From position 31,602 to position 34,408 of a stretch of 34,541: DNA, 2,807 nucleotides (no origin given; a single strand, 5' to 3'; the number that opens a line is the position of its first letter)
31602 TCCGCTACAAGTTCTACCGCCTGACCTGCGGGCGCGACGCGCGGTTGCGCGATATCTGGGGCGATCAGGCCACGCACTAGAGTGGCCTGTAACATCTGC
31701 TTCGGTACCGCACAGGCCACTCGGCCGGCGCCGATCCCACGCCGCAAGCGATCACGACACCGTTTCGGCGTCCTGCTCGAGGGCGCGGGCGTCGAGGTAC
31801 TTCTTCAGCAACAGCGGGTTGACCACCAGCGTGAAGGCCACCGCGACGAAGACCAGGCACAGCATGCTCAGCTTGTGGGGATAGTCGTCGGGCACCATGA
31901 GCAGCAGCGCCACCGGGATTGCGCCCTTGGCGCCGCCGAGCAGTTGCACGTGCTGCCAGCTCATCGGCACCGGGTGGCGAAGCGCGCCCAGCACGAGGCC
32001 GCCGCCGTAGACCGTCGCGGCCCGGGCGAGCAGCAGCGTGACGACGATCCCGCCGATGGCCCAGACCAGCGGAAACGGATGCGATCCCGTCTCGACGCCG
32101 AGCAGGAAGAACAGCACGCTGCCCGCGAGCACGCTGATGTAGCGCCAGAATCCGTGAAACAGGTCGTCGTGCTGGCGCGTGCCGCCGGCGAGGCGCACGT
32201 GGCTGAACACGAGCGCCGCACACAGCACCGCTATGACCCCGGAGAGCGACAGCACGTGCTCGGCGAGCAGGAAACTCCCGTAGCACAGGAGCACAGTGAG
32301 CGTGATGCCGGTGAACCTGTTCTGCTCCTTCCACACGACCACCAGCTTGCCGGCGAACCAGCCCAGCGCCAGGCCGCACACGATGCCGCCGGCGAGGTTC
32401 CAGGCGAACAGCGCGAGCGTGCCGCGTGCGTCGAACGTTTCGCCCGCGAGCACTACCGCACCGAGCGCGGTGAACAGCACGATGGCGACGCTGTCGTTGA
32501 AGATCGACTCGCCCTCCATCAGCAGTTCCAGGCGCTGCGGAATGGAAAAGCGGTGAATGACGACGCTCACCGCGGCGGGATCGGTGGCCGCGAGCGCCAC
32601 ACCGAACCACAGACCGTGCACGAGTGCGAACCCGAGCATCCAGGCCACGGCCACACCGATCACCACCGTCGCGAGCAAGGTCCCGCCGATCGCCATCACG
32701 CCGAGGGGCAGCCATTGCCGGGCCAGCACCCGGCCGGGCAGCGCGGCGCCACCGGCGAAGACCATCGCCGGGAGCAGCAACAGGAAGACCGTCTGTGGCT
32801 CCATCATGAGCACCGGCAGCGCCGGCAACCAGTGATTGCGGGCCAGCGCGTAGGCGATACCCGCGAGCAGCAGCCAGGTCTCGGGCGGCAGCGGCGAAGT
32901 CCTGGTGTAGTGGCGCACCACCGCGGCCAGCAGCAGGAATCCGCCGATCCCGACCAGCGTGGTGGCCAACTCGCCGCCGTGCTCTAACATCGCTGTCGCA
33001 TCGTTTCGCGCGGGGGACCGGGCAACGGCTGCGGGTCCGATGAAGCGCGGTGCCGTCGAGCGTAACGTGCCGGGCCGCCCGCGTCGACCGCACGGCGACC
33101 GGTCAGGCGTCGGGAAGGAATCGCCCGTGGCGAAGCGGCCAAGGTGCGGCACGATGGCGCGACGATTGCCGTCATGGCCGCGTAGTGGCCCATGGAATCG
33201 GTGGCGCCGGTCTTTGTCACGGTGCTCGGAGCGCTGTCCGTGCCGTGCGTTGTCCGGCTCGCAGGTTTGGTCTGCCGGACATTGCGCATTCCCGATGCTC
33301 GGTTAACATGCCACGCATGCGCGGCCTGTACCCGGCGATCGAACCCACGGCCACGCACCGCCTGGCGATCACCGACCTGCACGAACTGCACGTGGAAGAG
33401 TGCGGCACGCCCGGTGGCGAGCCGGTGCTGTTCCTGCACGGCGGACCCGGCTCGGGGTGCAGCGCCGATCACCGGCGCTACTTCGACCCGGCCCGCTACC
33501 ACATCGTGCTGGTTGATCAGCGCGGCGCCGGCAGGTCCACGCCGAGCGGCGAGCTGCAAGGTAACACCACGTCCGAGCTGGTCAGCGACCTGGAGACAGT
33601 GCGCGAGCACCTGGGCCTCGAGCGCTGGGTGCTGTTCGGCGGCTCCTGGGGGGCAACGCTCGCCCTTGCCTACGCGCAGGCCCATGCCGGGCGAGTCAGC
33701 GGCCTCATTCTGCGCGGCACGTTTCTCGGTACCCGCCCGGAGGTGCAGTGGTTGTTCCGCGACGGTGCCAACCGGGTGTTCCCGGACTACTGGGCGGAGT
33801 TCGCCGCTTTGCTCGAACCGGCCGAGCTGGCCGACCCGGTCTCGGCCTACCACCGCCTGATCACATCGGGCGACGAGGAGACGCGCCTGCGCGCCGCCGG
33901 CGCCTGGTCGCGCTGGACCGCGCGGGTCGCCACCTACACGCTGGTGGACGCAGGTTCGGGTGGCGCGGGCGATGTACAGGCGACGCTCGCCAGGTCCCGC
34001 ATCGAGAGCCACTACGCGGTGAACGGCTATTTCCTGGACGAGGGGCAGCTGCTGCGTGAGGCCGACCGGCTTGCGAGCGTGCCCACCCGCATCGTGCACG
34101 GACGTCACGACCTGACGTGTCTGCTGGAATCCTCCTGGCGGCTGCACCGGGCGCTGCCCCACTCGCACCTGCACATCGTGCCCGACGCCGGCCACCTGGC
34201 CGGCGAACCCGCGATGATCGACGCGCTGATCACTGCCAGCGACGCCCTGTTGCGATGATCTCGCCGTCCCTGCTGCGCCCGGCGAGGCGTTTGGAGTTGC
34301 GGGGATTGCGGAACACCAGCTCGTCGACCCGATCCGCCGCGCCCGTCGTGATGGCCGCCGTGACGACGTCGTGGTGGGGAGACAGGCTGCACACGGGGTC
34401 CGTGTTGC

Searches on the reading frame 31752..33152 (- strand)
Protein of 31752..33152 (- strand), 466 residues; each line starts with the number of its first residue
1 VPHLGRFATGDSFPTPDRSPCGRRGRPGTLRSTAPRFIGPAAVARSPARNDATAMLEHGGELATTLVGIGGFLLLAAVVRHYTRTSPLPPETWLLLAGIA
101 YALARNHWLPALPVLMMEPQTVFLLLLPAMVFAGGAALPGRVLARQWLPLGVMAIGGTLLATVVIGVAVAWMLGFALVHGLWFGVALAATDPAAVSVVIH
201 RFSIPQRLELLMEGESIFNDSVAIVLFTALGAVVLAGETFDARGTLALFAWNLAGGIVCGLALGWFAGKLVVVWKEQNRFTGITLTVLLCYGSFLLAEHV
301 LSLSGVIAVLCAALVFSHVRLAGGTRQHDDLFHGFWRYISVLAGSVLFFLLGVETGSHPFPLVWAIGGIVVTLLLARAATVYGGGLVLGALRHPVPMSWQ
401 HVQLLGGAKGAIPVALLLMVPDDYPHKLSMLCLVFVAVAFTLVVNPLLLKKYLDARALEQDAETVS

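Call 21: search_protein_families(library=pfam, proteins=[window:31752-33152:-], max_evalue=0.0001)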
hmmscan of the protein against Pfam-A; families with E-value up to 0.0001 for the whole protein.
window:31752-33152:- (466 aa): 1 family
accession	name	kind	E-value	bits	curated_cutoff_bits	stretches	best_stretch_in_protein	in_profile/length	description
PF00999.27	Na_H_Exchanger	-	3.2e-48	164.9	26.2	1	74-452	5-372/375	Sodium/hydrogen exchanger, transmembrane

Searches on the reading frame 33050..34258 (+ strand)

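Call 21: search_protein_families(library=pfam, proteins=[window:33050-34258:+], max_evalue=0.0001)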
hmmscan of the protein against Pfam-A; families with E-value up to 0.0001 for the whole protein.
window:33050-34258:+ (402 aa): 2 families
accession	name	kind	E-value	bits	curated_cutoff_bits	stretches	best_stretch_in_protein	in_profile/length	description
PF00561.26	Abhydrolase_1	-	2.5e-32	112.9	25.8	1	125-384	2-240/245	alpha/beta hydrolase fold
PF12146.15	Hydrolase_4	-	2e-16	60.5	27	1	126-249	7-139/239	Serine aminopeptidase, S33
